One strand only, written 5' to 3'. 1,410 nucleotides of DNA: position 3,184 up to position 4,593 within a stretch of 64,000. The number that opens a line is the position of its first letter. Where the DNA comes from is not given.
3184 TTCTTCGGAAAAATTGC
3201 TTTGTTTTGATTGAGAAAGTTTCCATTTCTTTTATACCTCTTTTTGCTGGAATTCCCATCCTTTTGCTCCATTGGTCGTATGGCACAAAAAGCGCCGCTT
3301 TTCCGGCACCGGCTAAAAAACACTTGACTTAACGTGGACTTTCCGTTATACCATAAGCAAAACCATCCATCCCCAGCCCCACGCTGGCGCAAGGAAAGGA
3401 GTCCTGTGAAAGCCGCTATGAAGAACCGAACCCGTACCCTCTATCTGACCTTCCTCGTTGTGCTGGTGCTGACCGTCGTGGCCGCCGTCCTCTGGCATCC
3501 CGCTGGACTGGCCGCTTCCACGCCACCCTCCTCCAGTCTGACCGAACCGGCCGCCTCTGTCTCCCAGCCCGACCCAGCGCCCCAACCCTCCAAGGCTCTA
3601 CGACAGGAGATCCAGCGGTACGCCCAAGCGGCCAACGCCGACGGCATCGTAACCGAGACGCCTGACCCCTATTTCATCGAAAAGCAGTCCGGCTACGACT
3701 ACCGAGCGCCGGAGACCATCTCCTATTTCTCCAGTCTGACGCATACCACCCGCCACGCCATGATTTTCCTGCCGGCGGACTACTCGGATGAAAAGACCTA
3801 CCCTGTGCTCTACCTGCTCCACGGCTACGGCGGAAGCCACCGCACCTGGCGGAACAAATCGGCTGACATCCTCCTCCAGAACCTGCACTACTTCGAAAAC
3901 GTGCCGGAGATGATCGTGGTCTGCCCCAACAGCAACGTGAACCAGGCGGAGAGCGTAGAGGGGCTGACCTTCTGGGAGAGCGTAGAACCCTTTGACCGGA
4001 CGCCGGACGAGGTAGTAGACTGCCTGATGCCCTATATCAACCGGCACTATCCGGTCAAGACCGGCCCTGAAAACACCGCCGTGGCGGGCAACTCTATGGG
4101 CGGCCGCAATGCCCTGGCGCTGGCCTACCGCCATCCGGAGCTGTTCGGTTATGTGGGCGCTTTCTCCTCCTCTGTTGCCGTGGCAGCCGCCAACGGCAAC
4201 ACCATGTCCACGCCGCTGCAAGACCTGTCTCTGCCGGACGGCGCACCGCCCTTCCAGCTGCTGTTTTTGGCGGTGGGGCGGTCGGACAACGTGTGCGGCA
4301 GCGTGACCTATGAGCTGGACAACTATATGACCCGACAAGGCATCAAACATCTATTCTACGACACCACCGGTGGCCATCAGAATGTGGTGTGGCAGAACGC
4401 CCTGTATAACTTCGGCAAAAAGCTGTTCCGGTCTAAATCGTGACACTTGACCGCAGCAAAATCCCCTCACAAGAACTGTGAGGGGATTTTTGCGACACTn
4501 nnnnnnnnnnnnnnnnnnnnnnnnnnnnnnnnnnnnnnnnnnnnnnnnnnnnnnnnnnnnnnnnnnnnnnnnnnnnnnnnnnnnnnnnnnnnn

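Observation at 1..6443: Esterase + enoate reductase + permease island may form, with the quinate/shikimate locus, a chlorogenate (hydroxycinnamoyl-quinate) utilisation system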

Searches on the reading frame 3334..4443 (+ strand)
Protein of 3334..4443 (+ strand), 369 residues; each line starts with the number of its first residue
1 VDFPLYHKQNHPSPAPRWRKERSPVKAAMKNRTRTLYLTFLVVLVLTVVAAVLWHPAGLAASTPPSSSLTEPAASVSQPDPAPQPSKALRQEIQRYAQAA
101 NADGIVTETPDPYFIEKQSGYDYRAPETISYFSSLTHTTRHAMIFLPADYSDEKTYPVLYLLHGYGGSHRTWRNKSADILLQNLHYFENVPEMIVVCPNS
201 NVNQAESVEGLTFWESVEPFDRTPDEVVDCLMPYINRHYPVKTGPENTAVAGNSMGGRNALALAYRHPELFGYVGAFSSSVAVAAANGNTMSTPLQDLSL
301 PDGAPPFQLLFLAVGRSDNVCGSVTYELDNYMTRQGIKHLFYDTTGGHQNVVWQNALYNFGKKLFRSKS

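Call 4: search_protein_families(library=pfam, proteins=[window:3334-4443:+])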
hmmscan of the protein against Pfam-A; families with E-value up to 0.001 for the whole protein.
window:3334-4443:+ (369 aa): 2 families
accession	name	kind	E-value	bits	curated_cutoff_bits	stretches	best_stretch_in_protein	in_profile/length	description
PF00756.26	Esterase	-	3.2e-22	79.9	22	1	136-282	4-151/251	Putative esterase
PF00561.26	Abhydrolase_1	-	9.9e-05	22.5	25.8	0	243-270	66-93/245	alpha/beta hydrolase fold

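Call 11: search_solved_structures(query=window:3418-4440:+, max_evalue=0.01, show_alignments=2)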
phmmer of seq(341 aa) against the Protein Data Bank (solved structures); distinct sequences matched with E-value up to 0.01: 31.
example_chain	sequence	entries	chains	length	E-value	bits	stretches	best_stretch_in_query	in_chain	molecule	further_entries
5cxu_A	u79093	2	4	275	2.7e-31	112.4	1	81-335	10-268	ferulic acid esterase AmCE1/Fae1A | ferulic acid esterase, AmCE1/Fae1A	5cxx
1jjf_A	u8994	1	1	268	1.8e-30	109.6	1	82-333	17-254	ENDO-1,4-BETA-XYLANASE Z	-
1jt2_A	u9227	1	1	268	4.7e-30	108.3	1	82-333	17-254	PROTEIN (ENDO-1,4-BETA-XYLANASE Z)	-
8bbp_B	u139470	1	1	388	2.4e-25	92.8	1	99-338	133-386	Ferulic acid esterase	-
8bbp_A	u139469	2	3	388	4.5e-25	91.9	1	97-338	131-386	Ferulic acid esterase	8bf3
6rzn_A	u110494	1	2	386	6.3e-25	91.4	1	98-338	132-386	Ferulic acid esterase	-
7b5v_A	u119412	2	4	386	4.6e-21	78.7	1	98-338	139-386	Carbohydrate Esterase family 1 protein with an N-terminal carbohydrate binding module fami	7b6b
6ne9_A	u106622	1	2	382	1.8e-20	76.7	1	100-338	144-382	Isoamylase protein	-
6mou_A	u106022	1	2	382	7.6e-20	74.7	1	103-340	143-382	Isoamylase N-terminal domain protein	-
6mot_A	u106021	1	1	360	1.8e-19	73.5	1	103-338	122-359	Isoamylase N-terminal domain protein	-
6rzo_B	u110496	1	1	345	7.3e-18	68.2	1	99-338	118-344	Ferulic acid esterase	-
6rzo_A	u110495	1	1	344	9e-18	67.9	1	99-337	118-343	Ferulic acid esterase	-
8z91_A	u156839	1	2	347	4.3e-17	65.7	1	111-251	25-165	Esterase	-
5vol_A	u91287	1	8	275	4.6e-14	55.7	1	100-256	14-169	Putative esterase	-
7xrt_A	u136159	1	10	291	2.6e-12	49.9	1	99-251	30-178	Ferulic acid esterase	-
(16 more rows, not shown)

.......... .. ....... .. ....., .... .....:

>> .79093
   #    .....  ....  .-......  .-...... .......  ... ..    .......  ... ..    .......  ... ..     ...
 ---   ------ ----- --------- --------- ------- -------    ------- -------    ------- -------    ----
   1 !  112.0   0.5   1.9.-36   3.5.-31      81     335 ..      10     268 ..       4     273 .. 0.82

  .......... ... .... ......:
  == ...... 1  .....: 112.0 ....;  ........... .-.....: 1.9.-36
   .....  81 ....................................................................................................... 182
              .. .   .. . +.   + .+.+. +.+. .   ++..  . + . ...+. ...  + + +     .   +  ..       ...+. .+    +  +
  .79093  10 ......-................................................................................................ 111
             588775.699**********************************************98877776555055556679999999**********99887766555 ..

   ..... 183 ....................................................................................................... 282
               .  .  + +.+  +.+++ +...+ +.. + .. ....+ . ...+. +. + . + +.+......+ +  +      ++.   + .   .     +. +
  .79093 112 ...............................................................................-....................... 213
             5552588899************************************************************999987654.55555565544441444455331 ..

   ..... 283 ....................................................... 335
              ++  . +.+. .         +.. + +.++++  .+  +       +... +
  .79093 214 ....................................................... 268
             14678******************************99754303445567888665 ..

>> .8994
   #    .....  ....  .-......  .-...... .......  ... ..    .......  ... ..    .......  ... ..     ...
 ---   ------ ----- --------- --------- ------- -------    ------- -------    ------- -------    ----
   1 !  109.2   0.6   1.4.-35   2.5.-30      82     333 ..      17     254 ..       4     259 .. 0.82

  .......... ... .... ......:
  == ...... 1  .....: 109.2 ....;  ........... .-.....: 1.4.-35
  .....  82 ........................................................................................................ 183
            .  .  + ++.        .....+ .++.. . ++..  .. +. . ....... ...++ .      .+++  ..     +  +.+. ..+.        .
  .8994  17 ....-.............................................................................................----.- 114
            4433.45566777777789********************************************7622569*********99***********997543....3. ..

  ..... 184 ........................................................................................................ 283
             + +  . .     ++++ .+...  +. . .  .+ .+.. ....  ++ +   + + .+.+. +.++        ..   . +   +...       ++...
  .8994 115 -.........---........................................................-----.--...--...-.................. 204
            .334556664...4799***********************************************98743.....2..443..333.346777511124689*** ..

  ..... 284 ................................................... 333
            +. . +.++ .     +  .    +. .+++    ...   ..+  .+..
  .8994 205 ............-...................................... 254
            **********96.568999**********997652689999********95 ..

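Call 15: search_protein_families(library=ncbifam, proteins=[window:3415-4443:+], max_evalue=0.00001)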
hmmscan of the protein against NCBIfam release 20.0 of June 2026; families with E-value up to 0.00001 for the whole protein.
window:3415-4443:+ (342 aa): 4 families
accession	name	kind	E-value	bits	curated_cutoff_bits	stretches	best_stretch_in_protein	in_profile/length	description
NF041944.1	Xylase_Ferestase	equivalog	2e-18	65.9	1200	1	77-252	446-622/694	bifunctional endo-1,4-beta-xylanase/feruloyl esterase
NF007758.0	PRK10439.1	equivalog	1.1e-10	41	222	1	100-333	185-406/418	enterochelin esterase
TIGR02821.1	fghA_ester_D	equivalog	6.9e-10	38.9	281.7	1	116-256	30-175/275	S-formylglutathione hydrolase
NF050058.1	e_dPHAscl_type1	hypoth_equivalog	1.8e-06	27.7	150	1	111-262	6-147/276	extracellular catalytic domain type 1 short-chain-length polyhydroxyalkanoate depolymerase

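Call 27: find_encoding_contigs(protein=window:3418-4443:+, flank=10000, max_places=10)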
Protein window:3418-4443:+ (341 aa): 1 contig read that carries it; 1 place shown.
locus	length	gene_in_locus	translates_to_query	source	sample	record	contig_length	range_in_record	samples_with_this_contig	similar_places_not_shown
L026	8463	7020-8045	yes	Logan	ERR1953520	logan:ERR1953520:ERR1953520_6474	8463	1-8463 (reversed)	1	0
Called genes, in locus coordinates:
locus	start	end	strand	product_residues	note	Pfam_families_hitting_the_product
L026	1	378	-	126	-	?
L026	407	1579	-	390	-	PF00465:Fe-ADH, PF13685:Fe-ADH_2, PF25137:ADH_Fe_C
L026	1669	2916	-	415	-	PF07690:MFS_1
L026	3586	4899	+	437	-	PF02447:GntP_permease (weak)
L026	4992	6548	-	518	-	PF17853:GGDEF_2 (weak), PF13556:HTH_30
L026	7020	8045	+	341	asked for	PF00756:Esterase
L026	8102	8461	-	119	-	?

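Call 28: find_homologous_proteins(query=window:3418-4443:+, max_evalue=1e-20)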
Query window:3418-4443:+ (341 aa): 781 proteins with E <= 1e-20 among 5787 candidates; the best 120 are listed.
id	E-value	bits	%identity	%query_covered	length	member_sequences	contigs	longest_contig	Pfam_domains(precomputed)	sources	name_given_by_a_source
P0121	2.9e-226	768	98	100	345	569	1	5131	PF00756.27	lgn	-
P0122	1.9e-205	700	89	100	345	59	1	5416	PF00756.27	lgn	-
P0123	1.2e-198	677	86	100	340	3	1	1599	PF00756.27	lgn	-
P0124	2.0e-196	670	85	100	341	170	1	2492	PF00756.27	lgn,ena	-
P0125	2.5e-185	634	80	100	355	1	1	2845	PF00756.27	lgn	-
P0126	1.1e-183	628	79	100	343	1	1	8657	PF00756.27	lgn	-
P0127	1.4e-164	565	85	86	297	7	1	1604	PF00756.27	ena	-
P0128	2.8e-135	469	70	82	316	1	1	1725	PF00756.27,PF02230.23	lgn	-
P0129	1.4e-131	457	68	84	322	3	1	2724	PF00756.27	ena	-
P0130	1.5e-130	453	68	83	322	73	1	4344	PF00756.27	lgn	-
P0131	6.7e-129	448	67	83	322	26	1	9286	PF00756.27,PF02230.23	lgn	-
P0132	1.2e-128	447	68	82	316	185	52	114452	PF00756.27,PF02230.23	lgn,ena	-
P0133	1.1e-127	444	82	70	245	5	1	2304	PF00756.27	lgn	-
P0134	8.7e-125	435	67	82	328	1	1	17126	PF00756.27,PF02230.23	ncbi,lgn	-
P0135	6.4e-122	425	65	82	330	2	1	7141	PF00756.27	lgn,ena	-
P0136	1.5e-121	424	65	83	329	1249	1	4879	PF00756.27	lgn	-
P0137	1.1e-119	418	56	98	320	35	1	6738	PF00756.27,PF02230.23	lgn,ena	-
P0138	4.4e-119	416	63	83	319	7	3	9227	PF00756.27,PF02230.23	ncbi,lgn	-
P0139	1.4e-117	411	63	83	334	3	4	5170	PF00756.27,PF02230.23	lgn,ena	-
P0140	1.0e-116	408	64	83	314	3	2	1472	PF00756.27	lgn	-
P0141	6.0e-114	399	64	81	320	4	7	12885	PF00756.27,PF02230.23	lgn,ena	-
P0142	9.5e-114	398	61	82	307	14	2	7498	PF00756.27,PF02230.23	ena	-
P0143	1.6e-113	397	62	82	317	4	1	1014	PF00756.27,PF02230.23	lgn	-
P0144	5.6e-113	396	55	95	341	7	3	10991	PF00756.27,PF02230.23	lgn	-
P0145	6.0e-113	396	61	83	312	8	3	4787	PF00756.27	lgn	-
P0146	1.6e-112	394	62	82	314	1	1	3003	PF00756.27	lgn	-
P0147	1.1e-110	388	60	83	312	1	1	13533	PF00756.27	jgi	-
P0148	1.9e-110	387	65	82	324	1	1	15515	PF00756.27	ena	-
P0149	2.1e-110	387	59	83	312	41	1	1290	PF00756.27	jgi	-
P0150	2.8e-110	387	61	82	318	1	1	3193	PF00756.27,PF02230.23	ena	-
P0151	3.5e-110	387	61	83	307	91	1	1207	PF00756.27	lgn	-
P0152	5.8e-110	386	61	82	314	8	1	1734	PF00756.27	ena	-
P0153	5.4e-109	383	66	74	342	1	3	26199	PF00756.27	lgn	-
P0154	1.2e-108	382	59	82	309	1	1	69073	PF00756.27,PF02230.23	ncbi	-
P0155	3.7e-107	377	60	80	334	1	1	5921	PF00756.27,PF02230.23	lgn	-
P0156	1.3e-106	375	59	81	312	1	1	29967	PF00756.27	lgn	-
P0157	2.0e-103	364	61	79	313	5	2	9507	PF00756.27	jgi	-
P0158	6.4e-103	363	58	82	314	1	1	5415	PF00756.27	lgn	-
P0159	3.4e-102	360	59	81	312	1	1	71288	PF00756.27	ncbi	-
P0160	3.7e-101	357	50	94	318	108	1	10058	PF00756.27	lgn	-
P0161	1.5e-100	355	57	82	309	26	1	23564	PF00756.27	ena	-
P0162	1.4e-99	352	54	82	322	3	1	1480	PF00756.27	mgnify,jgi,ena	mgnify:CR=1 FL=1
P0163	4.3e-99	350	54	81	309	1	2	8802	PF00756.27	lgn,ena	-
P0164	3.1e-98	347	56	81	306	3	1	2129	PF00756.27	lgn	-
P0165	4.6e-98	347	53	81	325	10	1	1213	PF00756.27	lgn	-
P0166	3.0e-97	344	56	81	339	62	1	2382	PF00756.27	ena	-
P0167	3.3e-97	344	57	81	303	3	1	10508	PF00756.27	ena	-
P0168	1.2e-96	342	53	82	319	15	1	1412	PF00756.27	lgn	-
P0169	1.5e-95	338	53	83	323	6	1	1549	PF00756.27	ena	-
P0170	1.7e-95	338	48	99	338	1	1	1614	PF00756.27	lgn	-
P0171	2.7e-95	338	53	82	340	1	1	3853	PF00756.27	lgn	-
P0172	3.4e-95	337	52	82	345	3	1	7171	PF00756.27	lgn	-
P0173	4.7e-95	337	51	83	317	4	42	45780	PF00756.27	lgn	-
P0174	5.1e-95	337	52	84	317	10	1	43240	PF00756.27,PF02230.23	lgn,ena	-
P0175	5.8e-95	337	53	82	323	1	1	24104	PF00756.27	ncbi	-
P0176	6.3e-95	336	51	84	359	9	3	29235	PF00756.27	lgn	-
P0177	8.9e-95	336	54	82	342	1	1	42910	PF00756.27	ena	-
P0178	9.6e-95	336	53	82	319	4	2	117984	PF00756.27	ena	-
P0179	1.2e-94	335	56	82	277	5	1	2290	PF00756.27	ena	-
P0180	2.2e-94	335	53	81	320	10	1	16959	PF00756.27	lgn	-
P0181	3.2e-94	334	52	84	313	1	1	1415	PF00756.27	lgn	-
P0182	5.0e-94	333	52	81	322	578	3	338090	PF00756.27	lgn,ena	-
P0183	1.1e-93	332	51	84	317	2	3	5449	PF00756.27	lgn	-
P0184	1.7e-93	332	52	84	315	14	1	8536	PF00756.27,PF02230.23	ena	-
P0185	3.0e-93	331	52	85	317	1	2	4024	PF00756.27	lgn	-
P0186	1.2e-92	329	52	82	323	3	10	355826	PF00756.27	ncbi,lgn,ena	-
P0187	3.0e-92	328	53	82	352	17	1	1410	PF00756.27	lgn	-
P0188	4.9e-92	327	51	83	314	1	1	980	PF00756.27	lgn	-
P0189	1.0e-91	326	47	97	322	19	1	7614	PF00756.27,PF02230.23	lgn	-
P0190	7.6e-91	323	47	95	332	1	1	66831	PF00756.27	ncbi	-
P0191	9.6e-91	323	49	86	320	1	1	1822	PF00756.27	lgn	-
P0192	4.7e-90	320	55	77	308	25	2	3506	PF00756.27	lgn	-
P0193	6.4e-89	317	52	79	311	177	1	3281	PF00756.27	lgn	-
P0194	4.9e-88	314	51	79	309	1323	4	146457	PF00756.27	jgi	jgi:enterochelin esterase-like enzyme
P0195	7.7e-87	310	45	95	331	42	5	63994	PF00756.27,PF02230.23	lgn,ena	-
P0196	3.9e-86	308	49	81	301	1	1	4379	PF00756.27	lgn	-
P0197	7.3e-86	307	49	85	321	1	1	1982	PF00756.27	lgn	-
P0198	1.5e-85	306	51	80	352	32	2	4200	PF00756.27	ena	-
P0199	1.2e-84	303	53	74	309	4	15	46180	PF00756.27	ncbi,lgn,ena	-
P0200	1.6e-84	302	51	83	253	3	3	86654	PF00756.27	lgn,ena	-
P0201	2.1e-84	302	55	74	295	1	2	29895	PF00756.27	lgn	-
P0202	2.1e-84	302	48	81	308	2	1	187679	PF00756.27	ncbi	-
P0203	2.3e-84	302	51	83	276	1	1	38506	PF00756.27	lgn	-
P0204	2.4e-84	302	51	83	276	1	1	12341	PF00756.27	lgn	-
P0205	2.6e-84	302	51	83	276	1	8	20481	PF00756.27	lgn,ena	-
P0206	2.6e-84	302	51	83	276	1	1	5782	PF00756.27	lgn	-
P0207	3.0e-84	301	51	83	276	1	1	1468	PF00756.27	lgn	-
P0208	3.1e-84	301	51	83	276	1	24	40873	PF00756.27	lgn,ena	-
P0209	3.1e-84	301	51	83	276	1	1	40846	PF00756.27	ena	-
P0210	3.2e-84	301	51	83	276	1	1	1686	PF00756.27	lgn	-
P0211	3.7e-84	301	51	83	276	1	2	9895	PF00756.27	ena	-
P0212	4.0e-84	301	51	83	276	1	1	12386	PF00756.27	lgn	-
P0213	4.3e-84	301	51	83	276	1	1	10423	PF00756.27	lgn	-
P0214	5.3e-84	300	51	83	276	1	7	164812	PF00756.27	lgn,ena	-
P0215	6.1e-84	300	51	83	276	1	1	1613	PF00756.27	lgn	-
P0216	6.8e-84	300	50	83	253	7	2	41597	PF00756.27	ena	-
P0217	7.1e-84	300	52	77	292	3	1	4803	PF00756.27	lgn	-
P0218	8.1e-84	300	50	83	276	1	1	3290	PF00756.27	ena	-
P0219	8.7e-84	300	50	83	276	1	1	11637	PF00756.27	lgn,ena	-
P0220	9.3e-84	300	50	83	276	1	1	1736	PF00756.27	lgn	-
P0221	1.0e-83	300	51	83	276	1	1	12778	PF00756.27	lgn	-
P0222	1.1e-83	299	50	83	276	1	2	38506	PF00756.27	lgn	-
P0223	1.2e-83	299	50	83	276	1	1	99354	PF00756.27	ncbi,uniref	ncbi:MAG: alpha/beta hydrolase [Mogibacterium kristiansenii]|uniref:alpha/beta hydrolase n=1 Tax=Mog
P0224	1.3e-83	299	50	83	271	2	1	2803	PF00756.27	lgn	-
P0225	1.4e-83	299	50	83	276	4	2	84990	PF00756.27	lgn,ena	-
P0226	1.4e-83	299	50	83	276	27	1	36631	PF00756.27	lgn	-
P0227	1.4e-83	299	50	83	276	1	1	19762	PF00756.27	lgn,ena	-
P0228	1.5e-83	299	50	83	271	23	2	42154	PF00756.27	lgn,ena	-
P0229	2.0e-83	299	50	83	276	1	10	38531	PF00756.27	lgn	-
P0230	2.4e-83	298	50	83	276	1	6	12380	PF00756.27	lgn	-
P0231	2.5e-83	298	50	83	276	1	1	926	PF00756.27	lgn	-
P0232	2.9e-83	298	50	83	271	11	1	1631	PF00756.27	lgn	-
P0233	3.1e-83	298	50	83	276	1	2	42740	PF00756.27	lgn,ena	-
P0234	3.1e-83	298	50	83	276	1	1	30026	PF00756.27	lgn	-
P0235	3.4e-83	298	50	83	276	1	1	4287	PF00756.27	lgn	-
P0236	3.5e-83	298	45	96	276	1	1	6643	PF00756.27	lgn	-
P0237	3.6e-83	298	50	83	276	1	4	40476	PF00756.27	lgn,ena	-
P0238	3.8e-83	298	50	83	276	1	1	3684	PF00756.27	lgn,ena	-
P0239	5.1e-83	297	50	83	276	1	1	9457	PF00756.27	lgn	-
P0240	6.1e-83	297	49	81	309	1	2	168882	PF00756.27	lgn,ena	-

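Call 29: find_encoding_contigs(protein=P0124, flank=10000, max_places=6)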
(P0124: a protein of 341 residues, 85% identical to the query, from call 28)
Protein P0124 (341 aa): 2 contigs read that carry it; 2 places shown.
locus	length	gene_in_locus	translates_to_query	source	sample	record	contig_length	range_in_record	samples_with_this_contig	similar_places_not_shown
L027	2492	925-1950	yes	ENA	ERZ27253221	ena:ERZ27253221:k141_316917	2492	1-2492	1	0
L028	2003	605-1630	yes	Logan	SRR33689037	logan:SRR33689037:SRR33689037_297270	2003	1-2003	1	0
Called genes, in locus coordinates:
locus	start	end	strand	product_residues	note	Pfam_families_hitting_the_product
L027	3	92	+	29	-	?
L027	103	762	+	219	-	-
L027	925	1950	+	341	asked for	PF00756:Esterase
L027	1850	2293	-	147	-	-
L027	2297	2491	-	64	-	?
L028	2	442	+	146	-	?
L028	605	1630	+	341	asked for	PF00756:Esterase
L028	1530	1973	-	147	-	-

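Call 30: find_encoding_contigs(protein=P0132, flank=10000, max_places=4)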
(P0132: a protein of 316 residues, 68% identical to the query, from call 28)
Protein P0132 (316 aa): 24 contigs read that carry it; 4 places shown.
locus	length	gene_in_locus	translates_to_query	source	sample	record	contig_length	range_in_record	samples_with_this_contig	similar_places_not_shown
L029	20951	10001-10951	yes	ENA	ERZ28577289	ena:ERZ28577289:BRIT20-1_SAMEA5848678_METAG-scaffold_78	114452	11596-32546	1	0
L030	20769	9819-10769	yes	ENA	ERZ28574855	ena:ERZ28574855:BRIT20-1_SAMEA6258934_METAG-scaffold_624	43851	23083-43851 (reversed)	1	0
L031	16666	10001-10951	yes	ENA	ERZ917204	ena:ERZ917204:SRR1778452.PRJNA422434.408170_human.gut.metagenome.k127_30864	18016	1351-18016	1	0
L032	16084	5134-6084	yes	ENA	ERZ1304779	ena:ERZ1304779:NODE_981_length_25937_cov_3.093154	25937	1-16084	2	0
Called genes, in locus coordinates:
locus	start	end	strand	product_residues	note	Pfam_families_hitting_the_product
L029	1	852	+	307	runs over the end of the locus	PF00698:Acyl_transf_1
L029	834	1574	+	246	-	PF00106:adh_short, PF01370:Epimerase (weak), PF08659:KR, PF13561:adh_short_C2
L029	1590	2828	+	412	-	PF00109:ketoacyl-synt, PF02801:Ketoacyl-synt_C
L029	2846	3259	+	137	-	PF25984:BSH_YknX (faint), PF00364:Biotin_lipoyl, PF25919:BSH_CusB (weak), PF25997:BSH_YhbJ (weak)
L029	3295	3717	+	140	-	PF22817:ApeP-like (weak), PF07977:FabA, PF22818:ApeI-like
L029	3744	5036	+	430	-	PF00289:Biotin_carb_N, PF02786:CPSase_L_D2, PF02222:ATP-grasp (weak), PF07478:Dala_Dala_lig_C, PF02785:Biotin_carb_C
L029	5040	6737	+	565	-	PF17848:Zn_ribbon_ACC (faint), PF01039:Carboxyl_trans, PF03255:ACCA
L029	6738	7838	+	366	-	PF00478:IMPDH (faint), PF03060:NMO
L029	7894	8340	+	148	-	PF22381:Staph_reg_Sar_Rot, PF12802:MarR_2, PF01047:MarR (weak), PF13463:HTH_27 (weak), PF13601:HTH_34 (weak)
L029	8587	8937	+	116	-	PF03551:PadR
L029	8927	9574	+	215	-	PF13026:DUF3887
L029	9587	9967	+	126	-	PF13630:SdpI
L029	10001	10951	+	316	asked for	PF00756:Esterase, PF02230:Abhydrolase_2 (weak)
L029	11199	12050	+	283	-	PF02899:Phage_int_SAM_1 (weak), PF00589:Phage_integrase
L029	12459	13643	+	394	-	PF00512:HisKA, PF02518:HATPase_c, PF00072:Response_reg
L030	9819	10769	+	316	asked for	PF00756:Esterase, PF02230:Abhydrolase_2 (weak)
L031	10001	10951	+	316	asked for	PF00756:Esterase, PF02230:Abhydrolase_2 (weak)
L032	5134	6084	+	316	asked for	PF00756:Esterase, PF02230:Abhydrolase_2 (weak)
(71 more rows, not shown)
